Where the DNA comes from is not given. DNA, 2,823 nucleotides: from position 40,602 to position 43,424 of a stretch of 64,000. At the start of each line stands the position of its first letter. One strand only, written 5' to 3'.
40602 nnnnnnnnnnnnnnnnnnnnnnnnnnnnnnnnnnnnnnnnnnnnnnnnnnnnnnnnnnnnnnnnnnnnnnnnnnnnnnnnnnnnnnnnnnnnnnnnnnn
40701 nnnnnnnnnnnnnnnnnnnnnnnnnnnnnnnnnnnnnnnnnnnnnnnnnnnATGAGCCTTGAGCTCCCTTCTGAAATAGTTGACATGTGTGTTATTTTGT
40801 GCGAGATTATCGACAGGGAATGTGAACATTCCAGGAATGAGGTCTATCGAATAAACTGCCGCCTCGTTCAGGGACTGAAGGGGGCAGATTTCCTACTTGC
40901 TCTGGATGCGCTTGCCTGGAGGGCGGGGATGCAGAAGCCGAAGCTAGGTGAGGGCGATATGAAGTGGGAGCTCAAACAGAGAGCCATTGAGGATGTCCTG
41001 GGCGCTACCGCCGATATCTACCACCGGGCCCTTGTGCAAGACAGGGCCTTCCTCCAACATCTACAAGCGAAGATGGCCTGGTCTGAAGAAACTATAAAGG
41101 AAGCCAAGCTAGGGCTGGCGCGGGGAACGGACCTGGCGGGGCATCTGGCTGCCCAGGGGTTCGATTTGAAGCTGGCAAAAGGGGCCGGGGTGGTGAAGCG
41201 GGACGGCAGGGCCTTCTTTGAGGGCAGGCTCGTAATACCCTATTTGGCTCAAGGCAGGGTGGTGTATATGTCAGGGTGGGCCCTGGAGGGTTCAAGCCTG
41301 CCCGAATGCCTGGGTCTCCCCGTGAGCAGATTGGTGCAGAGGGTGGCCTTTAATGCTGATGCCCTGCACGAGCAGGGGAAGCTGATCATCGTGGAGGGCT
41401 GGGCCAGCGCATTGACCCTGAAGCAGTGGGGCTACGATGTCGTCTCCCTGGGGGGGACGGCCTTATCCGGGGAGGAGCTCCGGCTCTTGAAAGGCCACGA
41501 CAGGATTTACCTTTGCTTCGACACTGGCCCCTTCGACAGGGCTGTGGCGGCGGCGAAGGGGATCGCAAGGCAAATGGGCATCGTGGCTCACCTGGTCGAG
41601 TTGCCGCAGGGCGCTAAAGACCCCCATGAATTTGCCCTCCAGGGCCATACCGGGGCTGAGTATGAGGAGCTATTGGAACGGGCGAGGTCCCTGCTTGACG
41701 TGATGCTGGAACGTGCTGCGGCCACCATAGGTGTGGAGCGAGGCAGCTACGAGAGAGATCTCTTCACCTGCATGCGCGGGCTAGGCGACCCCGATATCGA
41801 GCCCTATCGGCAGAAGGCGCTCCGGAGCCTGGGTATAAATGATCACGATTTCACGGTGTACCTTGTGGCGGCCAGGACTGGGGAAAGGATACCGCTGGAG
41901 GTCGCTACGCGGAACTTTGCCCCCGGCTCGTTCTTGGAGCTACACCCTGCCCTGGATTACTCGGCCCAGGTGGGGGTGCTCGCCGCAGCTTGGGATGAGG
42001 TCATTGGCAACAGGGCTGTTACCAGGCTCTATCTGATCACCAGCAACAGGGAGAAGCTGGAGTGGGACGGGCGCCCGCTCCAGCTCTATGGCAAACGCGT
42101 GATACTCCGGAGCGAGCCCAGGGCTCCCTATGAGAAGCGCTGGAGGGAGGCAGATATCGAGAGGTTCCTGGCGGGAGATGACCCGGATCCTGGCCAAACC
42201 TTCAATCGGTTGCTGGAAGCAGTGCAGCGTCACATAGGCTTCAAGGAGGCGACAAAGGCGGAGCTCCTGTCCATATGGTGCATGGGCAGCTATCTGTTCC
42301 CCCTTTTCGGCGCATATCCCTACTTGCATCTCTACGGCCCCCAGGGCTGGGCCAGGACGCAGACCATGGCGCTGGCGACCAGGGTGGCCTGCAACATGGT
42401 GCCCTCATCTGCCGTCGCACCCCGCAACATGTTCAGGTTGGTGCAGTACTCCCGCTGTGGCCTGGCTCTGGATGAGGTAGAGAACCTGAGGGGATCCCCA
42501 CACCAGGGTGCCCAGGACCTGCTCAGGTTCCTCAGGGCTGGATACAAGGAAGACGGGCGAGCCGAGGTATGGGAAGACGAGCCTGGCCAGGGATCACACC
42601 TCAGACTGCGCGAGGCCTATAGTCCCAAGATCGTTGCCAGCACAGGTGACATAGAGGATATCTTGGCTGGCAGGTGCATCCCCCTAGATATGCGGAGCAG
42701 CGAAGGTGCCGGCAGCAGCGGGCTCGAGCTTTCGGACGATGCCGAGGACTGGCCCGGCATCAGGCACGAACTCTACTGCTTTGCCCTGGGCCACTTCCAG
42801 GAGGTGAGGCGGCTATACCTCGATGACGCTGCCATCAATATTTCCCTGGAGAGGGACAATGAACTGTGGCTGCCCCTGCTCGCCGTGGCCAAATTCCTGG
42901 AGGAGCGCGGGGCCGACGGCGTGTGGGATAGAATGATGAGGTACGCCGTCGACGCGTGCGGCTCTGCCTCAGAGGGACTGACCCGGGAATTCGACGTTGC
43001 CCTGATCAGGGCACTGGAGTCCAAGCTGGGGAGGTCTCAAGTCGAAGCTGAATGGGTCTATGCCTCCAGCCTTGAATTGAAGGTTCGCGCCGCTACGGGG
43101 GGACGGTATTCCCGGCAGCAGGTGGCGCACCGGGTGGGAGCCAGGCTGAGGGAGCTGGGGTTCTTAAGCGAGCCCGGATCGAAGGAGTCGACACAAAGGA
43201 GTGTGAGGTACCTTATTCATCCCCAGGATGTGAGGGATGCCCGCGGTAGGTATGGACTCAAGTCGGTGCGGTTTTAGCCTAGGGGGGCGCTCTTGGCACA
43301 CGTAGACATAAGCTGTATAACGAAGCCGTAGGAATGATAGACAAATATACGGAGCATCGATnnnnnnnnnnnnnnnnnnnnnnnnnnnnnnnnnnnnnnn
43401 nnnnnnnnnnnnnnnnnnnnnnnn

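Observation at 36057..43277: Two divergently oriented paralogous zf-CHC2/Toprim primase-P-loop proteins; the second has a mutated Walker A (GKT to ART) and lacks the zinc finger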

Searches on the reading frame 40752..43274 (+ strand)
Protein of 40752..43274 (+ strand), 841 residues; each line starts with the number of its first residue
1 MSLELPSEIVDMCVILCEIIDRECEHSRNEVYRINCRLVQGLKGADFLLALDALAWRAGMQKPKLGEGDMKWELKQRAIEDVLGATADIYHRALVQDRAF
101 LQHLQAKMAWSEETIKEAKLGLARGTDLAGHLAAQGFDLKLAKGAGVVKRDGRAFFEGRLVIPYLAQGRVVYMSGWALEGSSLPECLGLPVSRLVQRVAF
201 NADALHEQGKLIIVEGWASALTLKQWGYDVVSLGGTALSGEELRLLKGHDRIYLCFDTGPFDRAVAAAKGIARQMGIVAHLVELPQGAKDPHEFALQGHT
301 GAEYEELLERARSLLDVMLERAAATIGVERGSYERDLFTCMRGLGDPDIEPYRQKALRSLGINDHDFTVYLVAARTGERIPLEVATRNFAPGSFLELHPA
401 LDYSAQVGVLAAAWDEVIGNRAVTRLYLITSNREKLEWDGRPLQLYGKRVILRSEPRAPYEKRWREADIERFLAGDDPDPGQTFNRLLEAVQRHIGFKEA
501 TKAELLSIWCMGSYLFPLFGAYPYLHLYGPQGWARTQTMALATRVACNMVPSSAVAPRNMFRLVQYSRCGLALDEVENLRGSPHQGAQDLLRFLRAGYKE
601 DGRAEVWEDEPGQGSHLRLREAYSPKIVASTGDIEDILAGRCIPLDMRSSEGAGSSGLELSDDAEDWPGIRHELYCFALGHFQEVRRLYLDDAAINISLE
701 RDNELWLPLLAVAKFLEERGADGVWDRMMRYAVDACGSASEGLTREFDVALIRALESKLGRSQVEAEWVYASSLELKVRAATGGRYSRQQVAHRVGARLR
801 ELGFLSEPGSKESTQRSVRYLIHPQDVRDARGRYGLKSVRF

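Call 4: search_protein_families(library=pfam, proteins=[window:40752-43274:+], max_evalue=1)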
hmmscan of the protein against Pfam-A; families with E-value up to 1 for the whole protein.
window:40752-43274:+ (841 aa): 5 families
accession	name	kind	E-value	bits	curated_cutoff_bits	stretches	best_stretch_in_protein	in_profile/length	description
PF13155.12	Toprim_2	-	6.2e-06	26.9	22.1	1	212-294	1-87/88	Toprim-like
PF01751.28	Toprim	-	0.0035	17.9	23.1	1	210-257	1-64/96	Toprim domain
PF13362.12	Toprim_3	-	0.01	16.7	27.2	1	211-293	2-87/95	Toprim domain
PF13662.12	Toprim_4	-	0.13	12.9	25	1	210-257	2-58/85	Toprim domain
PF23596.1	DUF7138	-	0.15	12.5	27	1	359-384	38-63/80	Domain of unknown function (DUF7138)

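Call 5: search_protein_families(library=ncbifam, proteins=[window:40752-43274:+], max_evalue=1)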
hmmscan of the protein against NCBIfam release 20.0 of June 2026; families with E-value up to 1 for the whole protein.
window:40752-43274:+ (841 aa): 1 family
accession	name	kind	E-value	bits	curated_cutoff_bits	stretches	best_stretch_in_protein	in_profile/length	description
TIGR01391.1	dnaG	equivalog_domain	1.4e-20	73.6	283.6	1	39-328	71-377/414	DNA primase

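Call 6: search_protein_families(library=phrogs, proteins=[window:40752-43274:+], max_evalue=0.1)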
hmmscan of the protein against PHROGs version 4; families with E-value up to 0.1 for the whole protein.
window:40752-43274:+ (841 aa): 4 families
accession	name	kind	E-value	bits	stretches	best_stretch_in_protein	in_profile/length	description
phrog_6444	-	DNA, RNA and nucleotide metabolism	6.1e-13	49.4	1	42-330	77-385/577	DNA primase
phrog_47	-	DNA, RNA and nucleotide metabolism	6.4e-13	49.1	1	104-293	154-320/947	DNA primase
phrog_239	-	DNA, RNA and nucleotide metabolism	4.2e-05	23.6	1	200-310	184-311/801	DNA primase/helicase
phrog_849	-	DNA, RNA and nucleotide metabolism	6e-05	23.2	1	199-257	228-294/435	DNA primase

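Call 7: search_protein_families(library=padloc, proteins=[window:40752-43274:+], max_evalue=0.1)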
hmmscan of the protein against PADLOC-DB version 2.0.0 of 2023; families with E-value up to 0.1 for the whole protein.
window:40752-43274:+ (841 aa): 2 families
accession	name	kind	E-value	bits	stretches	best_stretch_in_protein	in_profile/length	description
PDLC03800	RTasDnaG-like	-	2.3e-08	31.2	1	98-302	176-379/550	DRT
PDLC03767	RT_UG29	-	0.0086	11.4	0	207-312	260-375/2280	DRT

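Call 11: find_encoding_contigs(protein=window:40752-43274:+, flank=10000, max_places=4)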
Protein window:40752-43274:+ (841 aa): no gene with exactly this product is on record in the collection.

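Call 85: list_cluster_members(proteins=[P0001, window:40752-43274:+, window:29614-32037:-])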
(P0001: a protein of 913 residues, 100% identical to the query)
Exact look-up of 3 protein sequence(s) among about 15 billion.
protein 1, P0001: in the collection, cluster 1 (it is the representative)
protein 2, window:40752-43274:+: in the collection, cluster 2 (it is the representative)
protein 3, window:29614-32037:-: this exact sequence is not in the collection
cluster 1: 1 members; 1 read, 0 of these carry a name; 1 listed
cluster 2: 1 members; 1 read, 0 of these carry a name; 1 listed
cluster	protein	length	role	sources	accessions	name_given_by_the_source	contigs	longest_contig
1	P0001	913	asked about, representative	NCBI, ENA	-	-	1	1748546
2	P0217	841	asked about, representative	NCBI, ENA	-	-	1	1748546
